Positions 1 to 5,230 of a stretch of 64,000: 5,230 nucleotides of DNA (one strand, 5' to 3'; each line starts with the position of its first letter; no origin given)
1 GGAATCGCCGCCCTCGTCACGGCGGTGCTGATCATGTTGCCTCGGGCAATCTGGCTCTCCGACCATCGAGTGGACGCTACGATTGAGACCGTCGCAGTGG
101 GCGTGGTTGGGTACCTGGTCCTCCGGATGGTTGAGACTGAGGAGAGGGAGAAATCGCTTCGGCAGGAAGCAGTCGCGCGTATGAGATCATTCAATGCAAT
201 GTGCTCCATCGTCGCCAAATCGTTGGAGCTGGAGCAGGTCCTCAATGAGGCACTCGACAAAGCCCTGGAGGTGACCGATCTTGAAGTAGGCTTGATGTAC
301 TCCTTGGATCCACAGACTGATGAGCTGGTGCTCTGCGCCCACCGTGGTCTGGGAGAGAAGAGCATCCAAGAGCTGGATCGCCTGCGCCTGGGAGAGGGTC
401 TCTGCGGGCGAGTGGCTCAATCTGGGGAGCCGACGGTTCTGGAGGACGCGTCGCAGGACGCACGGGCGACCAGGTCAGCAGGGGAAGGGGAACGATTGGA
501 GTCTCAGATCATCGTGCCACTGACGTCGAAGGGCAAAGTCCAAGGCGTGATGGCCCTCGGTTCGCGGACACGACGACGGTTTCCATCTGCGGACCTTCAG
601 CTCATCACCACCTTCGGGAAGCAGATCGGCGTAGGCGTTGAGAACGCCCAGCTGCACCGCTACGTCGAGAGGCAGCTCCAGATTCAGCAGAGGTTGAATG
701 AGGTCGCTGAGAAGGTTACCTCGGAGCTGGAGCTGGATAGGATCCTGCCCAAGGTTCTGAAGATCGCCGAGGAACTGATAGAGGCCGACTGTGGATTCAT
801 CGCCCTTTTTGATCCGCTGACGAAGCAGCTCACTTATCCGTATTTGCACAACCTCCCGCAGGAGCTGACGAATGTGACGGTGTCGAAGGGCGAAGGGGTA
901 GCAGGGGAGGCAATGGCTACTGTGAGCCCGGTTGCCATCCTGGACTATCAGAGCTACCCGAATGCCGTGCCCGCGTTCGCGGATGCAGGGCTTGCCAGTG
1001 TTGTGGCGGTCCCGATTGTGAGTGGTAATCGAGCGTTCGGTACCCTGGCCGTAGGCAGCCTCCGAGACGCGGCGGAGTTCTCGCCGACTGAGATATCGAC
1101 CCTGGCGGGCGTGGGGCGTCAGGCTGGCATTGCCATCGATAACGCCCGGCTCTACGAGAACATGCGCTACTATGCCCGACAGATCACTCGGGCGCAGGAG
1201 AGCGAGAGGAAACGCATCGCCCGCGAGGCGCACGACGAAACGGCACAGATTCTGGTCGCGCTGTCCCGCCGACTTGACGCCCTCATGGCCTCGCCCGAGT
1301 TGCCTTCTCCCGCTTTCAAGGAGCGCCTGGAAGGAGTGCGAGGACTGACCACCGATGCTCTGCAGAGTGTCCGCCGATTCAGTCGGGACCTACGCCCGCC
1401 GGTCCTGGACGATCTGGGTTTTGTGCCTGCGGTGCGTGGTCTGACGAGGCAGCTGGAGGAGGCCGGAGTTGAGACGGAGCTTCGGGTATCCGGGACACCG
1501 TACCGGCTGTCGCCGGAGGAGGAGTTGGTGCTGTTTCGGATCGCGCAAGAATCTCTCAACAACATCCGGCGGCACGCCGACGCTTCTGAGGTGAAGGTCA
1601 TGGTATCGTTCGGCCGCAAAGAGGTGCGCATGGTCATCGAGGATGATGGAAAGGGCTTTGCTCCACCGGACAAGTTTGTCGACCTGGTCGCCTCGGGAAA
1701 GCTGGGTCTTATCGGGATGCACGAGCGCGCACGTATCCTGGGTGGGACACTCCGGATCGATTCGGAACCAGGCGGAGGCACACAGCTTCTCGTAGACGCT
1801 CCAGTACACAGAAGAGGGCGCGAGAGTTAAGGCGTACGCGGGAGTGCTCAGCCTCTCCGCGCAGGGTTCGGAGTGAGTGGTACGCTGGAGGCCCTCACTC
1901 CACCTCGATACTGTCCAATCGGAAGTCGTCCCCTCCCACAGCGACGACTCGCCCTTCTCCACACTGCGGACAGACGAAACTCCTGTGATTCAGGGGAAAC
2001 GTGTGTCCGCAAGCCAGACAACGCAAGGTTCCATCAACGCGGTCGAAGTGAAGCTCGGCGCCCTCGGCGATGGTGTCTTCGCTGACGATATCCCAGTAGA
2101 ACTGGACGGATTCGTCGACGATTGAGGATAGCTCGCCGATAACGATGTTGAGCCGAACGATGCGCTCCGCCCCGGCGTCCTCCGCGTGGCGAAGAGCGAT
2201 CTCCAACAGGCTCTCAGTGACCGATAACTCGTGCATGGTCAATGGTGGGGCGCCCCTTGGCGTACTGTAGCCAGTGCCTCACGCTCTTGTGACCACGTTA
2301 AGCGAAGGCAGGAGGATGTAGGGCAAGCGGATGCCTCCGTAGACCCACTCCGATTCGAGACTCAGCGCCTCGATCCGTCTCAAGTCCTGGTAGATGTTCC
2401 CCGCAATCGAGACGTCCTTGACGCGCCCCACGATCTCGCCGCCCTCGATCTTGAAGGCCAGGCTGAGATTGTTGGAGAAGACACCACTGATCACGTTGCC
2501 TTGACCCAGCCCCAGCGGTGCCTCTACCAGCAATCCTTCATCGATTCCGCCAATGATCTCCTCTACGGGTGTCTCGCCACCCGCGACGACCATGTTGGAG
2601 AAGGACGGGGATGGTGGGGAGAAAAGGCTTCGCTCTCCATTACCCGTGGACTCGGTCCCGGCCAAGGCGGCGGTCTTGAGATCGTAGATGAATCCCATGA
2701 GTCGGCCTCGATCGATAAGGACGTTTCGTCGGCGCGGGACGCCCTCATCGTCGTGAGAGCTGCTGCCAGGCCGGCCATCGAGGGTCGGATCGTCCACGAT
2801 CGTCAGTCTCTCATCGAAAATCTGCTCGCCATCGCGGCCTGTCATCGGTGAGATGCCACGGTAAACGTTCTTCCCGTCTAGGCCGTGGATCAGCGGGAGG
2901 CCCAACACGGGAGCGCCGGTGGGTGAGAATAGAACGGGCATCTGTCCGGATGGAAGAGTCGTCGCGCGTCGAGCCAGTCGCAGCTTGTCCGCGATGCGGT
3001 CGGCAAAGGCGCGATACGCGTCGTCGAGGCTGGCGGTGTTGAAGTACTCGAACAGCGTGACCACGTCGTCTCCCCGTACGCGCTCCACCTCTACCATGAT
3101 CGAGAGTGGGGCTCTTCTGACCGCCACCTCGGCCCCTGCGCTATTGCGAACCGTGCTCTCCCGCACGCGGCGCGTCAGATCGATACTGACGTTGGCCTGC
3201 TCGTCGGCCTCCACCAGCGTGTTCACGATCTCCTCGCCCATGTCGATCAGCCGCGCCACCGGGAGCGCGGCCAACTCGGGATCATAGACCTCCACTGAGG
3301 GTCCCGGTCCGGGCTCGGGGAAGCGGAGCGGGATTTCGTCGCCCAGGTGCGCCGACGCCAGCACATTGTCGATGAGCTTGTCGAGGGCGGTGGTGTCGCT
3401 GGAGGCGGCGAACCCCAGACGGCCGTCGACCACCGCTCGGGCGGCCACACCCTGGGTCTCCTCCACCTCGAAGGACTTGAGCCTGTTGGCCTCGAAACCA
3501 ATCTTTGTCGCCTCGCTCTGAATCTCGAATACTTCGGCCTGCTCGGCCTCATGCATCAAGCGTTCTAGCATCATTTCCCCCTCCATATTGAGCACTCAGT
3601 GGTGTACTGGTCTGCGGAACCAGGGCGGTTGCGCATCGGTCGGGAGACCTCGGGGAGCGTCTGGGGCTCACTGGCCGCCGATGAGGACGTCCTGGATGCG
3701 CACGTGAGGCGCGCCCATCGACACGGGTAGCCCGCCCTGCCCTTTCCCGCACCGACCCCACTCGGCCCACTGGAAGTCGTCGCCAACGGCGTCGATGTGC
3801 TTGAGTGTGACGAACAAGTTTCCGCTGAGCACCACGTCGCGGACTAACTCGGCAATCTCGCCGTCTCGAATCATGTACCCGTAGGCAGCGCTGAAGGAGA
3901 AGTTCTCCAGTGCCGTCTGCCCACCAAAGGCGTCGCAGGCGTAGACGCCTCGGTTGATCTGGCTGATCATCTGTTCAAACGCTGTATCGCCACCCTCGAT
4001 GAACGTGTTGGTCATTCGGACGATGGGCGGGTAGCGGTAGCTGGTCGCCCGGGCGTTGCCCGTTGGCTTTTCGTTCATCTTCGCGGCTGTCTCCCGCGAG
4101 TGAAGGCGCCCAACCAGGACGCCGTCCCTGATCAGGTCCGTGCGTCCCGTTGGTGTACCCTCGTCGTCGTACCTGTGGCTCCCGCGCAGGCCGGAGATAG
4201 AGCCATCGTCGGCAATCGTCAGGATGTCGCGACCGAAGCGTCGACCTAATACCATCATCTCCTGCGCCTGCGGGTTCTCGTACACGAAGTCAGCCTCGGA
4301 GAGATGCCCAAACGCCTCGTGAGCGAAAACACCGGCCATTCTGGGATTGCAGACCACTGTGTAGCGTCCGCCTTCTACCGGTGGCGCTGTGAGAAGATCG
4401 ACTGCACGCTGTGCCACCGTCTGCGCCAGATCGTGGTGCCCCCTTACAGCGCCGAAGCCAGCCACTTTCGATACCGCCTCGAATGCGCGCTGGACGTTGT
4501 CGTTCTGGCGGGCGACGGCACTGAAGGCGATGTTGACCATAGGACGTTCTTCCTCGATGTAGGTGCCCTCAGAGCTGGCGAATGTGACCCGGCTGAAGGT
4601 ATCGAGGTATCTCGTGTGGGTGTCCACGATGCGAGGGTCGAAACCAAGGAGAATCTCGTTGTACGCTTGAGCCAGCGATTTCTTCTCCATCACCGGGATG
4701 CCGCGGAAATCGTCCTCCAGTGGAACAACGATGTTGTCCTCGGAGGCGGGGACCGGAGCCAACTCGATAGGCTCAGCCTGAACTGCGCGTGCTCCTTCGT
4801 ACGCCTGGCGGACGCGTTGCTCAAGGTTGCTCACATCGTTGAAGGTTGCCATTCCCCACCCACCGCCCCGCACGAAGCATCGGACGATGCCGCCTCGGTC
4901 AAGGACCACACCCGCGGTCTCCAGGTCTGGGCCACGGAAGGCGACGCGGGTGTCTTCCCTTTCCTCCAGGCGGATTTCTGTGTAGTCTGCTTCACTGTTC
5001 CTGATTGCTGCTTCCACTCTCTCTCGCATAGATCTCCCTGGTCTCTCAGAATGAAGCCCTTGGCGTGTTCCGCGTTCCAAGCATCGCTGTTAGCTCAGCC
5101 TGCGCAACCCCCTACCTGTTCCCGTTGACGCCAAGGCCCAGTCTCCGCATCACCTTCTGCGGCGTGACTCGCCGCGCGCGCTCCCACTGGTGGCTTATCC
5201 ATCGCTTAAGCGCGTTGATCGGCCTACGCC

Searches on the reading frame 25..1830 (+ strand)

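Call 4: search_protein_families(library=pfam, proteins=[window:25-1830:+], max_evalue=0.01)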
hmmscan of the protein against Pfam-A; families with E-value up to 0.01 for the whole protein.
window:25-1830:+ (601 aa): 6 families
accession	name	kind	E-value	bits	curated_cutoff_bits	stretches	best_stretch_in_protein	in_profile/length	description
PF13185.12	GAF_2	-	8.7e-45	152.7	28.6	2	67-205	2-135/136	GAF domain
PF01590.32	GAF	-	2.9e-30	106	22.4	2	68-203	1-131/133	GAF domain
PF13492.12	GAF_3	-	8.8e-24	84.8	27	2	68-207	1-129/129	GAF domain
PF07730.19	HisKA_3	-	2.1e-12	47.9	24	1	394-461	1-68/68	Histidine kinase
PF02518.31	HATPase_c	-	2.2e-11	44.6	26.4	1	500-593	3-108/111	Histidine kinase-, DNA gyrase B-, and HSP90-like ATPase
PF13589.12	HATPase_c_3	-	0.0084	16.6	25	0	517-547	16-47/137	Histidine kinase-, DNA gyrase B-, and HSP90-like ATPase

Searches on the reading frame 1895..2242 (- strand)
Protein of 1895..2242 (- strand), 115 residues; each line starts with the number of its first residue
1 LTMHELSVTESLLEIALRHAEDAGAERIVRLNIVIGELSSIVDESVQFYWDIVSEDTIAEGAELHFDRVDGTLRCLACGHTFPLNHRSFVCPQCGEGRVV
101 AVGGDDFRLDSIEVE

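Call 4: search_protein_families(library=pfam, proteins=[window:1895-2242:-], max_evalue=0.01)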
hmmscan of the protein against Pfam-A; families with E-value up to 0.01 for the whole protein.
window:1895-2242:- (115 aa): 5 families
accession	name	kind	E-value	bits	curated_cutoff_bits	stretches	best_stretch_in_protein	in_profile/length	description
PF01155.25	HypA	-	3.3e-31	108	28.9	1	3-114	1-112/112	Hydrogenase/urease nickel incorporation, metallochaperone, hypA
PF03966.22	Trm112p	-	5.9e-05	23.3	22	1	63-84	16-37/40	Trm112p-like protein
PF09723.15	Zn_ribbon_8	-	0.0013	19.1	34.4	1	74-99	7-37/41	Zinc ribbon domain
PF08772.16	Zn_ribbon_NOB1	-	0.0049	17.4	24.9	1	73-97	9-32/72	Nin one binding (NOB1) Zn-ribbon like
PF07282.18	Cas12f1-like_TNB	-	0.0068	17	26.3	1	73-95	29-47/60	Cas12f1-like, TNB domain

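Call 5: search_protein_families(library=ncbifam, proteins=[window:1895-2242:-], max_evalue=0.01)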
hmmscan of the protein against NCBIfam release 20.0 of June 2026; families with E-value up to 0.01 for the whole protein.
window:1895-2242:- (115 aa): 7 families
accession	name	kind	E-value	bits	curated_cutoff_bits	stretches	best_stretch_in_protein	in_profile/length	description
TIGR00100.1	hypA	equivalog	5e-28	97.5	88.1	1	3-115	1-114/116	hydrogenase maturation nickel metallochaperone HypA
NF009046.0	PRK12380.1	subfamily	7.3e-20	71.4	113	1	3-115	1-113/113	hydrogenase/urease nickel incorporation protein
NF001976.0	PRK00762.1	equivalog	2.1e-18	66.3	146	1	3-115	1-119/124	hydrogenase maturation nickel metallochaperone HypA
NF002979.0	PRK03681.1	subfamily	3.3e-16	59.6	121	1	3-115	1-114/116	hydrogenase/urease nickel incorporation protein HypA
NF001839.0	PRK00564.1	equivalog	1.2e-14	54.5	112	1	3-114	1-114/117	hydrogenase/urease nickel incorporation protein HypA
NF003008.0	PRK03824.1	equivalog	2.8e-13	50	125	1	3-85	1-83/135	hydrogenase nickel incorporation protein HypA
NF049953.1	ribbon_DG_selen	exception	0.0049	16.8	130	1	57-95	132-168/172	zinc ribbon-containing (seleno)protein DG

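Call 50: search_protein_families(library=padloc, proteins=[window:1895-2242:-], max_evalue=0.001)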
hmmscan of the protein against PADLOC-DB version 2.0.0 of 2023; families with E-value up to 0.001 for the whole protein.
window:1895-2242:- (115 aa): 0 families

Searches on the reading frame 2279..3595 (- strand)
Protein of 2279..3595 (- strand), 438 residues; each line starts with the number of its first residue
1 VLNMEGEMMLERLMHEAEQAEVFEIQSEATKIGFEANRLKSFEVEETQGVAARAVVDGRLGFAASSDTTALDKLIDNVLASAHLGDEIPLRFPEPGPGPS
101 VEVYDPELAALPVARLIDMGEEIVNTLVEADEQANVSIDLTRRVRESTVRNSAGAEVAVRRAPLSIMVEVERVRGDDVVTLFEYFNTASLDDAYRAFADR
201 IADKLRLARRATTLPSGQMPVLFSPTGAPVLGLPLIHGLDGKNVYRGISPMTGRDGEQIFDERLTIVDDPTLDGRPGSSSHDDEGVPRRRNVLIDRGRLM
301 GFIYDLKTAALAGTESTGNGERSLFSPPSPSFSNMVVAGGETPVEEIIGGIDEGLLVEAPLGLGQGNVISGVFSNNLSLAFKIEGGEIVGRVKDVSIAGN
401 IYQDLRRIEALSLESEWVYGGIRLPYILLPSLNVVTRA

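Call 4: search_protein_families(library=pfam, proteins=[window:2279-3595:-], max_evalue=0.01)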
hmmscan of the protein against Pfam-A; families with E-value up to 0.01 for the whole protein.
window:2279-3595:- (438 aa): 2 families
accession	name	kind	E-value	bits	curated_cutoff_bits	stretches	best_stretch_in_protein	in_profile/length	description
PF19289.4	PmbA_TldD_3rd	-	3.4e-62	209.9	22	1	216-434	1-218/220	PmbA/TldA metallopeptidase C-terminal domain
PF01523.21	PmbA_TldD_1st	-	2.5e-11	44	20.9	1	20-82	1-65/65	PmbA/TldA metallopeptidase domain 1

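Call 5: search_protein_families(library=ncbifam, proteins=[window:2279-3595:-], max_evalue=0.01)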
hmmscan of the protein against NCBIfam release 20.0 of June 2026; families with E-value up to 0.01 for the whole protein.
window:2279-3595:- (438 aa): 3 families
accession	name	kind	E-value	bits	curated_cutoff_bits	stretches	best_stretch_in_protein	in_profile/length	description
NF008006.0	PRK10735.1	equivalog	4.9e-31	107.7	513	1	182-407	210-437/481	metalloprotease TldD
NF040952.1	Arch_mtprotase_TldD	equivalog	3.2e-24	85.5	635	1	24-420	19-417/443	zinc metalloprotease TldD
NF008268.0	PRK11040.1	equivalog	1.8e-15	56.6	438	1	210-434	231-443/446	metalloprotease PmbA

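Call 50: search_protein_families(library=padloc, proteins=[window:2279-3595:-], max_evalue=0.001)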
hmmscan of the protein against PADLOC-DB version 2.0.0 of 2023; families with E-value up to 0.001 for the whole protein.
window:2279-3595:- (438 aa): 0 families

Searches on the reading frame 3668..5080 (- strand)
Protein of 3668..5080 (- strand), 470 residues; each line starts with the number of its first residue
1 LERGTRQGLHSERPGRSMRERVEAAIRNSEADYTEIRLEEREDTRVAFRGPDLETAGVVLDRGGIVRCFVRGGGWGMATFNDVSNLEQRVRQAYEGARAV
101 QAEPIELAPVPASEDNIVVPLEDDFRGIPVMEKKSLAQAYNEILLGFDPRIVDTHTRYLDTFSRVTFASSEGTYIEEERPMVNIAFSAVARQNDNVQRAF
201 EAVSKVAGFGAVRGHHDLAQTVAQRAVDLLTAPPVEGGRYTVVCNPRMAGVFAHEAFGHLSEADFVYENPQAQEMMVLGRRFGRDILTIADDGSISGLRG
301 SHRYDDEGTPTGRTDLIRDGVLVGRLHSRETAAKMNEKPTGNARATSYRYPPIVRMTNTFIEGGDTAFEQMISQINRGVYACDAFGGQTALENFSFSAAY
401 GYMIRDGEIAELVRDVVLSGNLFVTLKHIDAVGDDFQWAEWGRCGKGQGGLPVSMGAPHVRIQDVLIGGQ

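Call 4: search_protein_families(library=pfam, proteins=[window:3668-5080:-], max_evalue=0.01)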
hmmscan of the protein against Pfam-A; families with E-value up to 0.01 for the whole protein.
window:3668-5080:- (470 aa): 3 families
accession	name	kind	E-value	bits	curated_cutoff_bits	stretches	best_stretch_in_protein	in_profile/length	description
PF19289.4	PmbA_TldD_3rd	-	6.3e-62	209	22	1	238-469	2-220/220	PmbA/TldA metallopeptidase C-terminal domain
PF19290.4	PmbA_TldD_2nd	-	3.2e-14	53.7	20.9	1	124-230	2-109/109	PmbA/TldA metallopeptidase central domain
PF01523.21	PmbA_TldD_1st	-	2.8e-10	40.6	20.9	1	35-97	2-65/65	PmbA/TldA metallopeptidase domain 1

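Call 5: search_protein_families(library=ncbifam, proteins=[window:3668-5080:-], max_evalue=0.01)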
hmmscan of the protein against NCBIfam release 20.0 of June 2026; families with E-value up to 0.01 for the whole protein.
window:3668-5080:- (470 aa): 3 families
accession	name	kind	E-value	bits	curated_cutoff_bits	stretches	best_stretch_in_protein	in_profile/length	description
NF040952.1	Arch_mtprotase_TldD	equivalog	1.4e-81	274.5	635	1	28-468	9-443/443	zinc metalloprotease TldD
NF008006.0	PRK10735.1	equivalog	1.4e-44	152.3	513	1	61-469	63-479/481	metalloprotease TldD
NF008268.0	PRK11040.1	equivalog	4.7e-16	58.5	438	1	135-437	135-426/446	metalloprotease PmbA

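Call 27: find_related_loci(query=window:3668-5080:-, collection=metagenome_contigs, flank=8000)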
Query window:3668-5080:- (470 aa) in metagenome_contigs; peptide patterns used: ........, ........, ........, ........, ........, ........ (x = any residue, [..] = any of these).
137 stretches matched a pattern; 72 encode a relative of the query (tblastn E <= 1e-3); 72 distinct loci.
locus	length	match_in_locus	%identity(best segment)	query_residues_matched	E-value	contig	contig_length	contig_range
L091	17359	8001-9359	87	18-470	0e+0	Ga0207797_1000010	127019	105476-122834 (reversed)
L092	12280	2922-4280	85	18-470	0e+0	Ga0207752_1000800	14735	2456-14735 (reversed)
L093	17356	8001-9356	82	19-470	0e+0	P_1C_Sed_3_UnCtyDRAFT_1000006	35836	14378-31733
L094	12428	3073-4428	82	19-470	0e+0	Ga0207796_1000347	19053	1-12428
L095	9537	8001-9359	80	18-470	0e+0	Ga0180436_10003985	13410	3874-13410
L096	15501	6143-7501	80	18-470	0e+0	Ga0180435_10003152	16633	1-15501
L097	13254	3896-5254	79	18-470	0e+0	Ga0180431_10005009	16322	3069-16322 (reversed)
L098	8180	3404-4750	80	19-467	0e+0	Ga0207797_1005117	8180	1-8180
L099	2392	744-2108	81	17-470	0e+0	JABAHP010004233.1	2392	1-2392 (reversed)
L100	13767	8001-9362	79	18-470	0e+0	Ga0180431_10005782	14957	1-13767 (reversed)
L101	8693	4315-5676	79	18-470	0e+0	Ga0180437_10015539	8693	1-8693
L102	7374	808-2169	78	18-470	0e+0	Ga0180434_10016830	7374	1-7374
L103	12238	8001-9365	76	17-470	0e+0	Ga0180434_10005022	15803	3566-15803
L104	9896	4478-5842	76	17-470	0e+0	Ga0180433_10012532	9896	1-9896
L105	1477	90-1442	76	17-467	0e+0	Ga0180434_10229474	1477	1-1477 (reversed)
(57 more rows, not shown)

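Call 50: search_protein_families(library=padloc, proteins=[window:3668-5080:-], max_evalue=0.001)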
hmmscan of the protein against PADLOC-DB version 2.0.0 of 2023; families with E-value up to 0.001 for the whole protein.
window:3668-5080:- (470 aa): 0 families
